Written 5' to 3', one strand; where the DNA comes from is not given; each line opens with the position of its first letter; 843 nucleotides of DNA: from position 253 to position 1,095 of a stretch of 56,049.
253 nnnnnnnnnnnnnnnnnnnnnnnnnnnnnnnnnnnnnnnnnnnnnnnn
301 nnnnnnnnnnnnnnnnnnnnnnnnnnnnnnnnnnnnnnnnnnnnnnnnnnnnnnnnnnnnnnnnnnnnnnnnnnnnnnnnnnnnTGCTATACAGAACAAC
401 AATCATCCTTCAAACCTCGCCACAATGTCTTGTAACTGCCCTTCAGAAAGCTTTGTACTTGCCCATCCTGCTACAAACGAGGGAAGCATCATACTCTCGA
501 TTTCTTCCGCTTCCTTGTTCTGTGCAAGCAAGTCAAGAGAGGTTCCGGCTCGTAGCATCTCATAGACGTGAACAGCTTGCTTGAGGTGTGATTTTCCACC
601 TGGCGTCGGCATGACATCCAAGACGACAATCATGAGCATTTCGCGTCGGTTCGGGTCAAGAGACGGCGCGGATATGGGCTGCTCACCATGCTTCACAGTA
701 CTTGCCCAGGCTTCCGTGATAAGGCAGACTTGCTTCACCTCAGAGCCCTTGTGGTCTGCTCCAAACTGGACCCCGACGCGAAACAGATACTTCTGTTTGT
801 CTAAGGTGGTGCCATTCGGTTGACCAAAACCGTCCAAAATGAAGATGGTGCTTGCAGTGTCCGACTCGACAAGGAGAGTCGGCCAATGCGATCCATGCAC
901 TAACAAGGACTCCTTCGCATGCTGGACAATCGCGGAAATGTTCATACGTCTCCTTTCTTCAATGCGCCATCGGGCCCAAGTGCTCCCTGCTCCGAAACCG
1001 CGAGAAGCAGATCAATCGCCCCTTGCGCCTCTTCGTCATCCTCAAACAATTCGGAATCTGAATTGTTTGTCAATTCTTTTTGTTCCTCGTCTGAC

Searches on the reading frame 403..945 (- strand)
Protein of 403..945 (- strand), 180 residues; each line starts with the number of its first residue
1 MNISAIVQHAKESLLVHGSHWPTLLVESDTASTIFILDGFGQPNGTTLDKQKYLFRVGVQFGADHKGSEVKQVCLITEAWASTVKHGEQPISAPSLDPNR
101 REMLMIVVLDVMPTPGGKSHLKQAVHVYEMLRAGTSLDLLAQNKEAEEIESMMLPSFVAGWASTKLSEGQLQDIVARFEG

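Call 78: search_protein_families(library=padloc, alignment_id=A2, max_evalue=0.001)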
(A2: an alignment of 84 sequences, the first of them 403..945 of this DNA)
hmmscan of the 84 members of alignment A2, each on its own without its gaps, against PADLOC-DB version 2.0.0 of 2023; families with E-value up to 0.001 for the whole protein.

A. member 1, window:403-945:- (180 aa): 0 families

B. families by the number of members that match (of 84 scanned): 82 families (the first 25 are shown)
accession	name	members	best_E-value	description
PDLC01724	typeIV_Cas7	1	4.1e-73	Csf2_0_IV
PDLC01552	typeIV_Cas7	1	4.1e-60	CAS-IV-A; effector_G7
PDLC01004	typeIV_Cas7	1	2.8e-58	Cas_effector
PDLC01572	typeIV_Cas7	1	8.1e-50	CAS-IV-A; effector_G7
PDLC01727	typeIV_Cas5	1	5e-45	Csf3_0_IV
PDLC01498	typeIV_Cas5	1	4.7e-35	CAS-IV-A; effector_G5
PDLC03272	MTase_II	1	2e-33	Type II methyltransferase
PDLC01006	typeIV_Cas5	1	2.7e-33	Cas_effector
PDLC00026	DruM2|DruM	1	3.5e-30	DNA cytosine methylase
PDLC03378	MTase_II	1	1.2e-29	Type II methyltransferase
PDLC03234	MTase_II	1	7.9e-26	Type II methyltransferase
PDLC03326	MTase_II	1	2.8e-22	Type II methyltransferase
PDLC03324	MTase_II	1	1.3e-21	Type II methyltransferase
PDLC03286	MTase_II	1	1.1e-20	Type II methyltransferase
PDLC00033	DruM2|DruM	1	2.8e-20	DNA cytosine methylase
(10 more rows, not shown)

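Call 79: search_protein_families(library=pfam, alignment_id=A2, max_evalue=0.0001)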
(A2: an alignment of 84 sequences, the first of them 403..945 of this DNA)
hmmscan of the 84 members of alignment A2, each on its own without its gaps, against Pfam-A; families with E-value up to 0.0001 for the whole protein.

A. member 1, window:403-945:- (180 aa): 0 families

B. families by the number of members that match (of 84 scanned): 13 families
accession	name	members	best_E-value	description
PF01610.23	DDE_Tnp_ISL3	1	1.2e-60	Transposase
PF00145.23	DNA_methylase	1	2.6e-35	C-5 cytosine-specific DNA methylase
PF04098.21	Rad52_Rad22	1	3.3e-24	Rad52/22 family double-strand break repair protein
PF01507.26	PAPS_reduct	1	3.6e-21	Phosphoadenosine phosphosulfate reductase domain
PF24746.1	DUF7694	1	3e-18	Domain of unknown function (DUF7694)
PF00535.33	Glycos_transf_2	1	1.9e-16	Glycosyl transferase family 2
PF02371.22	Transposase_20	1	8.7e-16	Transposase IS116/IS110/IS902 family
PF01548.23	DEDD_Tnp_IS110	1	1.2e-12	Transposase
PF14690.11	Zn_ribbon_ISL3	1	1.3e-12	zinc-finger of transposase IS204/IS1001/IS1096/IS1165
PF13542.12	HTH_Tnp_ISL3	1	3.1e-09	Helix-turn-helix domain of transposase family ISL3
PF11367.14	Tail_completion_gp17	1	1.5e-07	Tail completion protein gp17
PF06199.17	Phage_tail_2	1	3.1e-06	Phage tail tube protein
PF19586.5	DUF6093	1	4e-05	Family of unknown function (DUF6093)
